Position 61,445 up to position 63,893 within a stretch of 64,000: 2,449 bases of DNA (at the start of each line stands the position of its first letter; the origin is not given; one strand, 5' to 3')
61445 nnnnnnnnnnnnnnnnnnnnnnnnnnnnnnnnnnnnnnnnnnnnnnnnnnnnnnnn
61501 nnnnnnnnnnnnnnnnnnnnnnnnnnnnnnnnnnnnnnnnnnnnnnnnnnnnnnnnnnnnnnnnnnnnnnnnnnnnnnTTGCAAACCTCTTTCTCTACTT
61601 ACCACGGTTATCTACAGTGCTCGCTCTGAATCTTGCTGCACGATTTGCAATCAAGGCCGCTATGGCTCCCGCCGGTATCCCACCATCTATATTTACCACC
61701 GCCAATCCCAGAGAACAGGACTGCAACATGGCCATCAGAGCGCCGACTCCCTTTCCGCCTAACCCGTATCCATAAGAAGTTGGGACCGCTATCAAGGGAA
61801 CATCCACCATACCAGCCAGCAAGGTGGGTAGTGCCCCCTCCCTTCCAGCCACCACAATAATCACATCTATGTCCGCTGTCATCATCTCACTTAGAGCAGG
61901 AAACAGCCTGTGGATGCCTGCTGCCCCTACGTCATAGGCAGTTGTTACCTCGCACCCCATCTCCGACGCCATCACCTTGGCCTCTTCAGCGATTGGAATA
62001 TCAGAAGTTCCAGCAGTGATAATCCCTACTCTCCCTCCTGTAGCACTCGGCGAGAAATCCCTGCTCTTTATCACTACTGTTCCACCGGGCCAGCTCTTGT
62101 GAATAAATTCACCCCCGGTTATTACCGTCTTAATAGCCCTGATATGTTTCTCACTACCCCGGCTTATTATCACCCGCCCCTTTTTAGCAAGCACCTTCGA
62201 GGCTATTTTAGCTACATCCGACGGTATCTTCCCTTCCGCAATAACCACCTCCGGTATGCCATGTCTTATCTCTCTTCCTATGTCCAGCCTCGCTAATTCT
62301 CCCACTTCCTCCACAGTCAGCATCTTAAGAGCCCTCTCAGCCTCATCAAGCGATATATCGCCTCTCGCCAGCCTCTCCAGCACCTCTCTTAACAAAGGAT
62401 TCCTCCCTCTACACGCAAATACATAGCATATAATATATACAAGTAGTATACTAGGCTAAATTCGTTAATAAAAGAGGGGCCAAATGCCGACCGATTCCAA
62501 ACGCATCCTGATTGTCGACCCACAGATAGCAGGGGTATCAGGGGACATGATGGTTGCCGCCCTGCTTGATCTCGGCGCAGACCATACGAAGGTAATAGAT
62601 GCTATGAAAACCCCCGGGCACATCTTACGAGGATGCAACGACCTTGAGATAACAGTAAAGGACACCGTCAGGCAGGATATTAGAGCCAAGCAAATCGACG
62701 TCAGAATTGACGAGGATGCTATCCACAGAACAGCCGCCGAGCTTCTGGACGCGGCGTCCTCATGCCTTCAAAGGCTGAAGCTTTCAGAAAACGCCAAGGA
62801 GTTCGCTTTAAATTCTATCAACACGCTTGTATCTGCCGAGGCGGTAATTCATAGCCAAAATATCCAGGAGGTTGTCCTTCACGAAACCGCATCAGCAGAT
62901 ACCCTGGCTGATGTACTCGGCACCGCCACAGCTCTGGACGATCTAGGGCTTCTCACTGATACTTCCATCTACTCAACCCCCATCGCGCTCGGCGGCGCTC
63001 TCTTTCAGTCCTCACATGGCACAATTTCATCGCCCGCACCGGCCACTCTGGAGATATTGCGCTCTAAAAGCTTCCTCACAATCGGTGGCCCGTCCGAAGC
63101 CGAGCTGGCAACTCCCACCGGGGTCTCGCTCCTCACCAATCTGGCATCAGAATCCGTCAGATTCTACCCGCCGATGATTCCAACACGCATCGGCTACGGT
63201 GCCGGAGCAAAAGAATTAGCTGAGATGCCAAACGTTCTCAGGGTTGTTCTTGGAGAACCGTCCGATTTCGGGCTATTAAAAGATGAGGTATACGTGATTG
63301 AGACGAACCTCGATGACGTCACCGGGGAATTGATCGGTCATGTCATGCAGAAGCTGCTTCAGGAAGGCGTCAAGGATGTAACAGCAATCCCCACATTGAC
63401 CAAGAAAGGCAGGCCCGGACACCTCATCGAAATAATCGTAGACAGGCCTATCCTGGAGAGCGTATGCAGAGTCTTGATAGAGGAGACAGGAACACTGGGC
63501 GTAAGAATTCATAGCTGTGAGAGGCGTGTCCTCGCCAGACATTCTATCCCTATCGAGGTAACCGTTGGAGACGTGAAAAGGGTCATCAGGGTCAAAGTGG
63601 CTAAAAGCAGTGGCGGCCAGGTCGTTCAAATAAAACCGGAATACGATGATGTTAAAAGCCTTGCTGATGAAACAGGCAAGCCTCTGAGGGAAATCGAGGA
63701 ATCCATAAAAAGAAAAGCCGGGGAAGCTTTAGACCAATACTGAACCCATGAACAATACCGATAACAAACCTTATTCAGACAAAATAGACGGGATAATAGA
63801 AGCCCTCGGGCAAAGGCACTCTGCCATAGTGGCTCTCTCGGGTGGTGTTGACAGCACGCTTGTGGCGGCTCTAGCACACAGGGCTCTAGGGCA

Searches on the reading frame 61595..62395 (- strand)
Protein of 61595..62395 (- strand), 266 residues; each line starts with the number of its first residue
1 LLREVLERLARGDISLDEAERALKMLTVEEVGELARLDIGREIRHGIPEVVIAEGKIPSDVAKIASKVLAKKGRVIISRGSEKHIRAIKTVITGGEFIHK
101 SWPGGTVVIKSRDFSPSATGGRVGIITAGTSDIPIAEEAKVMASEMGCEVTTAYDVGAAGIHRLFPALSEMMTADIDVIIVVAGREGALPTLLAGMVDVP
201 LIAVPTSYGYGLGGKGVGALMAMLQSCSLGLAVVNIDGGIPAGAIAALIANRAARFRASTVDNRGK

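Call 4: search_protein_families(library=pfam, proteins=[window:61595-62395:-])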
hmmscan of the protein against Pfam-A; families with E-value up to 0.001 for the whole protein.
window:61595-62395:- (266 aa): 1 family
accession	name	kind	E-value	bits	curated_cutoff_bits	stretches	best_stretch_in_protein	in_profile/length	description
PF00731.26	AIRC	-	2.3e-15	56.8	30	1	122-251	1-128/148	AIR carboxylase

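Call 29: search_protein_families(library=ncbifam, proteins=[window:61595-62395:-], max_evalue=0.01)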
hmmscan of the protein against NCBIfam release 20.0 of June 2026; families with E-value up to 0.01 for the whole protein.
window:61595-62395:- (266 aa): 2 families
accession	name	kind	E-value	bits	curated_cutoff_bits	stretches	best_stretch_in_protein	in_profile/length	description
NF033503.1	LarB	equivalog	2.7e-68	229.8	175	1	37-251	1-208/209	nickel pincer cofactor biosynthesis protein LarB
TIGR01162.1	purE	equivalog_domain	7.8e-09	35.2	149.6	1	123-249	1-125/156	5-(carboxyamino)imidazole ribonucleotide mutase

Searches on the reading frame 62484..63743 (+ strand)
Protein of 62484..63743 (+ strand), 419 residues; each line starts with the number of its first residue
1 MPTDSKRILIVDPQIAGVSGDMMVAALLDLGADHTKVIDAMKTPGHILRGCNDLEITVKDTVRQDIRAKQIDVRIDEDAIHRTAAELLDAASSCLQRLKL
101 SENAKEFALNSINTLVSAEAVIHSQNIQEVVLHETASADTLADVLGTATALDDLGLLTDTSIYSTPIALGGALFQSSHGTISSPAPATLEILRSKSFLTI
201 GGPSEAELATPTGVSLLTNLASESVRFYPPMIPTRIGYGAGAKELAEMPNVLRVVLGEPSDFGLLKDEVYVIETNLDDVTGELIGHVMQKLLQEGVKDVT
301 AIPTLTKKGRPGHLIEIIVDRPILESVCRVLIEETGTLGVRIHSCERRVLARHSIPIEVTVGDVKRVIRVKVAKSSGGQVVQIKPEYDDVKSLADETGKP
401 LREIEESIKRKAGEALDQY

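Call 4: search_protein_families(library=pfam, proteins=[window:62484-63743:+])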
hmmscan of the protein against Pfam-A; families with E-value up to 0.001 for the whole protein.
window:62484-63743:+ (419 aa): 1 family
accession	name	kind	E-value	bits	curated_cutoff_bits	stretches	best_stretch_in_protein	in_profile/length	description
PF01969.22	Ni_insertion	-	1.2e-109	367.3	22.1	1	9-404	1-374/375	Nickel insertion protein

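Call 19: find_encoding_contigs(protein=window:62484-63743:+, flank=10000, max_places=3)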
Protein window:62484-63743:+ (419 aa): 9 contigs read that carry it; 3 places shown.
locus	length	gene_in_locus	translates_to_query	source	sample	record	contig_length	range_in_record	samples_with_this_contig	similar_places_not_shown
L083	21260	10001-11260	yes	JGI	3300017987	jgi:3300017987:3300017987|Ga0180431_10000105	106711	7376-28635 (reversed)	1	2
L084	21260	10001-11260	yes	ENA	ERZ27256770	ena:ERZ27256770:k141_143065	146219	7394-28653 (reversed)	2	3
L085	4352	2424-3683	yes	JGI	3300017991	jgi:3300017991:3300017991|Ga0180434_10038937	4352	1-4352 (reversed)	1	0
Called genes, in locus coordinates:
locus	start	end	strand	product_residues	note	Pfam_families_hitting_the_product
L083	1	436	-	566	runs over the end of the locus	PF00587:tRNA-synt_2b, PF04073:tRNA_edit, PF03129:HGTP_anticodon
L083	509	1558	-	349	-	PF04551:GcpE, PF26540:GcpE_C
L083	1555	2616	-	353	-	PF02163:Peptidase_M50, PF13180:PDZ_2, PF00595:PDZ, PF17820:PDZ_6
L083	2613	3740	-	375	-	PF02670:DXP_reductoisom, PF03447:NAD_binding_3 (weak), PF08436:DXP_redisom_C, PF13288:DXPR_C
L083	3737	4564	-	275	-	PF01148:CTP_transf_1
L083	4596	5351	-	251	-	PF01255:Prenyltransf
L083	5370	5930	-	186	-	PF01765:RRF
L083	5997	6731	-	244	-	PF00696:AA_kinase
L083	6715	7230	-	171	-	PF00889:EF_TS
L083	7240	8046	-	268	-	PF00318:Ribosomal_S2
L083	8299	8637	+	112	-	PF09723:Zn_ribbon_8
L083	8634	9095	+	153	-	PF02580:Tyr_Deacylase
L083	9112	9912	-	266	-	PF00731:AIRC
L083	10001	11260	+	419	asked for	PF01969:Ni_insertion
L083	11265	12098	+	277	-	PF02540:NAD_synthase, PF00733:Asn_synthase, PF06508:QueC (weak)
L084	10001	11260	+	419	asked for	PF01969:Ni_insertion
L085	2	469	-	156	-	?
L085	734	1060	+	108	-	PF09723:Zn_ribbon_8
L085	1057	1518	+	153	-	PF02580:Tyr_Deacylase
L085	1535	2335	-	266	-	PF00731:AIRC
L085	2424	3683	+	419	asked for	PF01969:Ni_insertion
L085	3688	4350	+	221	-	?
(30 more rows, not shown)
